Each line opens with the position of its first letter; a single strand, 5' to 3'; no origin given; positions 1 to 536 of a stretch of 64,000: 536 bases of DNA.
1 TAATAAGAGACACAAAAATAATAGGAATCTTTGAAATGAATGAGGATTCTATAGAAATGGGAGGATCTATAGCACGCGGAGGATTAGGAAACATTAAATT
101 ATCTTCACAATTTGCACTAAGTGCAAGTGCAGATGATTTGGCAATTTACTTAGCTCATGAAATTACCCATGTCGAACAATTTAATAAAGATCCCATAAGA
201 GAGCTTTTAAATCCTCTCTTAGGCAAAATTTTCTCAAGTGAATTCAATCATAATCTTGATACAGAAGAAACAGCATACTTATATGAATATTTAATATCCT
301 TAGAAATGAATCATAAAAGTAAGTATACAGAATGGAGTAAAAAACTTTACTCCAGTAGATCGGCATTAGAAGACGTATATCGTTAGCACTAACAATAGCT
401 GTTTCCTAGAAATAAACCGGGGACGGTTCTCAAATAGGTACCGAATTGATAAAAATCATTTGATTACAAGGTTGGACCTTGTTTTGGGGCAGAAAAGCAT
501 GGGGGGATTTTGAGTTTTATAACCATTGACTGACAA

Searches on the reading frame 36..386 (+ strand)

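Call 6: search_protein_families(library=ncbifam, proteins=[window:36-386:+], max_evalue=0.01)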
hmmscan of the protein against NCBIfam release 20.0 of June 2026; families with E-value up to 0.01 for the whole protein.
window:36-386:+ (116 aa): 0 families

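Call 7: search_protein_families(library=pfam, proteins=[window:36-386:+], max_evalue=0.001)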
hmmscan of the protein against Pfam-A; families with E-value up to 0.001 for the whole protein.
window:36-386:+ (116 aa): 0 families

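Call 44: search_protein_families(library=pfam, proteins=[window:36-386:+], max_evalue=10)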
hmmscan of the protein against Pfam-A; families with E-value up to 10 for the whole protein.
window:36-386:+ (116 aa): 5 families
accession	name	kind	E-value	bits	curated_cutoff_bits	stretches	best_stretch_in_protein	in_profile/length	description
PF21354.3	STAT_linker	-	0.018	15.9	27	1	59-102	18-61/78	Signal transducer and activator of transcription, linker domain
PF20573.4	DUF6782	-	0.024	14.3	27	1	29-55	84-110/241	Putative metallopeptidase family (DUF6782)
PF24916.1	HEAT_GCN1_fung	-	0.077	13.3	27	1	29-97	8-73/114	Fungal GCN1-like, HEAT repeats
PF09921.14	DUF2153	-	0.16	12.2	23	1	45-105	41-100/123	Uncharacterized protein conserved in archaea (DUF2153)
PF13699.11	eCIS_core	-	0.24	12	22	1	38-49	64-75/79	eCIS core domain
